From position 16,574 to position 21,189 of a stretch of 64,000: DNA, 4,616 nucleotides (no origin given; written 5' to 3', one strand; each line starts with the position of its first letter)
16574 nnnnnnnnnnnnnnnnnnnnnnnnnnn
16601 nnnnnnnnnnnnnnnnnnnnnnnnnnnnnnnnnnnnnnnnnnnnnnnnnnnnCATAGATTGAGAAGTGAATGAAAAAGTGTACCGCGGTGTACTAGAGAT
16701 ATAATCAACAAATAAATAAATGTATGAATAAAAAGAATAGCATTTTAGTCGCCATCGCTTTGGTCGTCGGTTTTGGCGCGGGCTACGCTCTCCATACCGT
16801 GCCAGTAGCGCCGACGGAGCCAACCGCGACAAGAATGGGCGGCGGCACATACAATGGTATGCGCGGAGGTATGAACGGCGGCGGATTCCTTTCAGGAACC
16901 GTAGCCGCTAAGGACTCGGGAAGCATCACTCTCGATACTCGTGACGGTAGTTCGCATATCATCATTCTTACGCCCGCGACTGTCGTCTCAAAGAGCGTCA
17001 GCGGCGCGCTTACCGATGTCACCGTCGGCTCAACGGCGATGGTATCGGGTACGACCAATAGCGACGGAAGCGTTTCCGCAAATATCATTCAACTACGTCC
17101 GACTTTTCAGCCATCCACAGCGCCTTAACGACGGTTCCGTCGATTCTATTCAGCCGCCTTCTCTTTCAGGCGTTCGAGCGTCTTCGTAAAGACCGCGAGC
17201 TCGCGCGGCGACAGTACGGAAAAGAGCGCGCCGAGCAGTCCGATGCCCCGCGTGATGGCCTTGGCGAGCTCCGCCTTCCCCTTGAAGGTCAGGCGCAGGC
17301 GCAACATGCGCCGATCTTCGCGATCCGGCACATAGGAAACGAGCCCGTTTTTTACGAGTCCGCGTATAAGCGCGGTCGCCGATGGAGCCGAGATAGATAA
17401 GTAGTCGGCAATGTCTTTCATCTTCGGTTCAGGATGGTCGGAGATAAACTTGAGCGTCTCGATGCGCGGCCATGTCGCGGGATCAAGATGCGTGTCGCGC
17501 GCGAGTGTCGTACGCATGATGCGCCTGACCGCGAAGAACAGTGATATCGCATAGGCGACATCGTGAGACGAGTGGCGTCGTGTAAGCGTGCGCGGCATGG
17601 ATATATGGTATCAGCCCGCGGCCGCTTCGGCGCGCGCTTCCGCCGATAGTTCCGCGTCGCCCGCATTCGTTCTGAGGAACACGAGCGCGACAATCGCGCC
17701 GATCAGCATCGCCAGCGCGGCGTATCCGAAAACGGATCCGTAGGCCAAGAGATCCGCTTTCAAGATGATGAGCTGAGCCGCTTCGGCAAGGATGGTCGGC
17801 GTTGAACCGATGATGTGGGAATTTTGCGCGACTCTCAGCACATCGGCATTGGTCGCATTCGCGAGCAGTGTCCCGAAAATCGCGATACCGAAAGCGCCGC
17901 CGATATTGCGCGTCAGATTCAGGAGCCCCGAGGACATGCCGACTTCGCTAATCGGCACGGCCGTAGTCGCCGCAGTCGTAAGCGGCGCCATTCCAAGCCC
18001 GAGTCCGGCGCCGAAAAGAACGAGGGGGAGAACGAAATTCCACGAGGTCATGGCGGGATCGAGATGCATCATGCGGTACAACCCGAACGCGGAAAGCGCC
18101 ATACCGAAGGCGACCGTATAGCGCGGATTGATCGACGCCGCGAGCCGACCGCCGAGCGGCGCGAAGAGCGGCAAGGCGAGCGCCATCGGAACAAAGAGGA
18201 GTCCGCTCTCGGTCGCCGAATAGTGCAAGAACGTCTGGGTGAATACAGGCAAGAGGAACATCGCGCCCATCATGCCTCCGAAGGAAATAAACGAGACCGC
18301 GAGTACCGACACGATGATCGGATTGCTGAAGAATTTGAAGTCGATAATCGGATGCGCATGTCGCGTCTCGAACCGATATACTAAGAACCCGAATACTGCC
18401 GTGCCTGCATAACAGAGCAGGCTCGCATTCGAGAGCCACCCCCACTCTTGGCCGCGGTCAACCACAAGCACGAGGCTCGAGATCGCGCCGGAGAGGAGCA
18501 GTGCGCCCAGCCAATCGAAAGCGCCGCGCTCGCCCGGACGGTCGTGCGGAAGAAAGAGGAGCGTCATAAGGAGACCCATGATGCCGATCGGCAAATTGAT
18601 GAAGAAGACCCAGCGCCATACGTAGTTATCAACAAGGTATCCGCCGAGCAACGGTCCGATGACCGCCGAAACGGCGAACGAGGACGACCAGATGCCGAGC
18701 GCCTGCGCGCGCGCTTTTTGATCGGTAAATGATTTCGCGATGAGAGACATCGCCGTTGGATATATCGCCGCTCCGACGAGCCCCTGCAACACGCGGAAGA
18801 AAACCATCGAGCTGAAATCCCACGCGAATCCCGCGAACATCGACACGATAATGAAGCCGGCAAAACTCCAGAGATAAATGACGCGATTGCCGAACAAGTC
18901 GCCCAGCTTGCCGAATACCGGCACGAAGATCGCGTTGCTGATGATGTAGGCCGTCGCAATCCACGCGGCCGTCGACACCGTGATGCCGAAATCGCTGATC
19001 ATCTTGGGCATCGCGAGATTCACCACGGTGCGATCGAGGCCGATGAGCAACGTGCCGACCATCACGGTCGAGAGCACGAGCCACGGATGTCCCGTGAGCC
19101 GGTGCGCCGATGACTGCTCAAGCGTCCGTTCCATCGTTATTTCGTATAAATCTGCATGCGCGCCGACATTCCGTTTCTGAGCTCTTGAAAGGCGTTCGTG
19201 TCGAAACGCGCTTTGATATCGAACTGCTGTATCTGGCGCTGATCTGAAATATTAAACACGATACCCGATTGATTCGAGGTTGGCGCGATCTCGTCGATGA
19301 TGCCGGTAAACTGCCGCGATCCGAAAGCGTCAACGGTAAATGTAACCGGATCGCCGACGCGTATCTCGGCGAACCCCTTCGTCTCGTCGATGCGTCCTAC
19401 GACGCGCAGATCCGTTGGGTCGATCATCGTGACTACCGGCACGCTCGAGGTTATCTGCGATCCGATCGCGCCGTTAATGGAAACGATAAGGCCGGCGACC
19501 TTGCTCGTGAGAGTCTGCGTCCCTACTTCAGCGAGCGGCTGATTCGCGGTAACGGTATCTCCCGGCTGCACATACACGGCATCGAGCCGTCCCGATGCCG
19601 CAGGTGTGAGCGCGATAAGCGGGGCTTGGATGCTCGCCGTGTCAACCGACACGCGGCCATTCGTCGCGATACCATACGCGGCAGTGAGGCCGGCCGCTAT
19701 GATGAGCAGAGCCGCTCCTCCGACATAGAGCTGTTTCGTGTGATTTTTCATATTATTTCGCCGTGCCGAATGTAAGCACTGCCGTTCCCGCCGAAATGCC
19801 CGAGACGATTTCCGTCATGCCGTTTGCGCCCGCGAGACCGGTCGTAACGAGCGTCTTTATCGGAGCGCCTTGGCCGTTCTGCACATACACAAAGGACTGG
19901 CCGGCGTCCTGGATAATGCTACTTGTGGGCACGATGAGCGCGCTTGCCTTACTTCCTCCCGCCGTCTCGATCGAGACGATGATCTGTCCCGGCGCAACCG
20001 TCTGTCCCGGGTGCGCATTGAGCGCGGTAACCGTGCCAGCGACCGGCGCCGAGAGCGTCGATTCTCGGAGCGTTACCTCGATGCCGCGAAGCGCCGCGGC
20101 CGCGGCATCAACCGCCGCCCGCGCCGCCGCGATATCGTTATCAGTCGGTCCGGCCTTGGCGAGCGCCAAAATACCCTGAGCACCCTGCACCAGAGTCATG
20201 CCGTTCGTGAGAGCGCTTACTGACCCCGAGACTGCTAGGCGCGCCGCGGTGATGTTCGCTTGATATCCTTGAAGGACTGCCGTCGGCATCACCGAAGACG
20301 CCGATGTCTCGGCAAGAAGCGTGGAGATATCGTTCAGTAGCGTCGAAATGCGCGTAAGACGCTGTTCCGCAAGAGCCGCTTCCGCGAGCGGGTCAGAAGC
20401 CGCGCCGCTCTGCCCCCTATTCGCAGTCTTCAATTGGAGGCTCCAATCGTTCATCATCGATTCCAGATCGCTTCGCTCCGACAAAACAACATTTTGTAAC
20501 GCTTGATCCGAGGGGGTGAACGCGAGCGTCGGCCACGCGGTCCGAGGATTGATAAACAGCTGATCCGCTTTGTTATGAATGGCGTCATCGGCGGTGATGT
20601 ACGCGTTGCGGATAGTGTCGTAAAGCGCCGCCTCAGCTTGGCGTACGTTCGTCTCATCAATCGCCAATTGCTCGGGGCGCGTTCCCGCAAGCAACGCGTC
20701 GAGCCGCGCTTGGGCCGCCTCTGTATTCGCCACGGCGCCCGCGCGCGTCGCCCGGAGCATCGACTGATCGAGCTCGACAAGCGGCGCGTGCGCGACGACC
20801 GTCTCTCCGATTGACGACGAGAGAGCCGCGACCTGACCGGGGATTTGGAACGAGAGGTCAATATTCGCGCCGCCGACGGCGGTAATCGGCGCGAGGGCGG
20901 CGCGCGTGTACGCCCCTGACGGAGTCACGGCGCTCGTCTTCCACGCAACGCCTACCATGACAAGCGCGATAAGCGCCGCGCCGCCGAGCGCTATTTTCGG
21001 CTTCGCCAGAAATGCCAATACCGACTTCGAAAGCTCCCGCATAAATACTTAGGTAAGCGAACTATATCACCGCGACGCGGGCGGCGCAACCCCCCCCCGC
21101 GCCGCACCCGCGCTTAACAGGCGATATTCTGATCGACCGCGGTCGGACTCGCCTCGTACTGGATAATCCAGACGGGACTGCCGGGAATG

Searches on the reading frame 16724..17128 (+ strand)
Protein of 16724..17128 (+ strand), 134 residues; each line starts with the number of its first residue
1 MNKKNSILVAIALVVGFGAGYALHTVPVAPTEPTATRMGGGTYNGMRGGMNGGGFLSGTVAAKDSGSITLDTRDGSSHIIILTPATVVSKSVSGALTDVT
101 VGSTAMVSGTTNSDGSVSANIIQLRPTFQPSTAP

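Call 3: search_protein_families(library=pfam, proteins=[window:16724-17128:+], max_evalue=0.01)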
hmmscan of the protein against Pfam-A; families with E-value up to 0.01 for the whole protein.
window:16724-17128:+ (134 aa): 1 family
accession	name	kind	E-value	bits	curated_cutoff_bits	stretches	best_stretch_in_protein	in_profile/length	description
PF18914.6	DUF5666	-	0.00073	20.2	27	1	58-122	2-59/60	Domain of unknown function (DUF5666)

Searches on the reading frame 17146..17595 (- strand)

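Call 58: search_protein_families(library=pfam, proteins=[window:17146-17595:-], max_evalue=0.01)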
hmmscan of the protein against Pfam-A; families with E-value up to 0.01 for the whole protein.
window:17146-17595:- (149 aa): 5 families
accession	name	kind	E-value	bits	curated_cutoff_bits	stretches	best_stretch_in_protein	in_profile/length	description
PF01047.28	MarR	-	1.8e-10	41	24.6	1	41-96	2-57/59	MarR family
PF12802.13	MarR_2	-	2e-10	41.1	27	1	45-96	8-60/61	MarR family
PF13463.12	HTH_27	-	4.9e-06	27.2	22.2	1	48-106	9-68/68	Winged helix DNA-binding domain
PF01325.25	Fe_dep_repress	-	1.6e-05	25.4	26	1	57-92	23-58/60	Iron dependent repressor, N-terminal DNA binding domain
PF09339.16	HTH_IclR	-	2.4e-05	24.4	22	1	48-89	9-51/52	IclR helix-turn-helix domain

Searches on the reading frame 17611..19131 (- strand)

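Call 58: search_protein_families(library=pfam, proteins=[window:17611-19131:-], max_evalue=0.01)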
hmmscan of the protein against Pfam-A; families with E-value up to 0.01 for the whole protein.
window:17611-19131:- (506 aa): 1 family
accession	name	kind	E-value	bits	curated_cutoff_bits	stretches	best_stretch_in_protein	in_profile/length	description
PF07690.21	MFS_1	-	4.3e-58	197.3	33.4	1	24-415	2-346/347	Major Facilitator Superfamily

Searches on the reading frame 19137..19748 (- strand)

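Call 58: search_protein_families(library=pfam, proteins=[window:19137-19748:-], max_evalue=0.01)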
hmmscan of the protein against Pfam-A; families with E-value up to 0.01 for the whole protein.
window:19137-19748:- (203 aa): 5 families
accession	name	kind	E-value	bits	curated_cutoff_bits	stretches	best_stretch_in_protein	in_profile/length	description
PF16576.10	HlyD_D23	-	8.1e-12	45.3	30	2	78-160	109-190/214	Barrel-sandwich domain of CusB or HlyD membrane-fusion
PF13437.12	HlyD_3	-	1.7e-09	38.8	22.2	1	79-165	1-87/106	HlyD family secretion protein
PF00364.28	Biotin_lipoyl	-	4.1e-05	23.8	22.1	1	53-107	15-72/73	Biotin-requiring enzyme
PF13533.13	Biotin_lipoyl_2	-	0.0003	21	29.8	0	47-74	3-30/32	Biotin-lipoyl like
PF00529.27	CusB_dom_1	-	0.0053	17.4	26.5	0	83-200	12-87/89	Cation efflux system protein CusB domain 1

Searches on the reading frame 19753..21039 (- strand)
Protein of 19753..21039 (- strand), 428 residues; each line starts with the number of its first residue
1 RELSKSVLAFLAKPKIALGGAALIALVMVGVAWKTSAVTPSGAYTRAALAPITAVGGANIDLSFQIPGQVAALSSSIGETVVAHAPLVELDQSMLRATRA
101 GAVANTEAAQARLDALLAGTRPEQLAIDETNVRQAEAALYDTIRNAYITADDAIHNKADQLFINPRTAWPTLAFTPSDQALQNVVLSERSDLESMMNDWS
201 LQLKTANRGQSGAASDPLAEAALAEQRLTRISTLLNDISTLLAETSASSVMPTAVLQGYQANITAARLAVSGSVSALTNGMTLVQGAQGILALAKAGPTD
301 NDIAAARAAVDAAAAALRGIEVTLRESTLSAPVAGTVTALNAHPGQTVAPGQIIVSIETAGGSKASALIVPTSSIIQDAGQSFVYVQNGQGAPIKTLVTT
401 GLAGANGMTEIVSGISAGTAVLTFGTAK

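Call 58: search_protein_families(library=pfam, proteins=[window:19753-21039:-], max_evalue=0.01)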
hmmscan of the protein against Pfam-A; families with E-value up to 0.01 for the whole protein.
window:19753-21039:- (428 aa): 4 families
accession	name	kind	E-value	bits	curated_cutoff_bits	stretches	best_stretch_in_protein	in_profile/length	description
PF13533.13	Biotin_lipoyl_2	-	1.1e-05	25.5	29.8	1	328-358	2-32/32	Biotin-lipoyl like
PF16576.10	HlyD_D23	-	0.00024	20.9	30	1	323-358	105-140/214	Barrel-sandwich domain of CusB or HlyD membrane-fusion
PF13437.12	HlyD_3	-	0.00061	20.9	22.2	1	328-394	1-69/106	HlyD family secretion protein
PF00364.28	Biotin_lipoyl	-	0.0028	17.9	22.1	0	327-357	43-73/73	Biotin-requiring enzyme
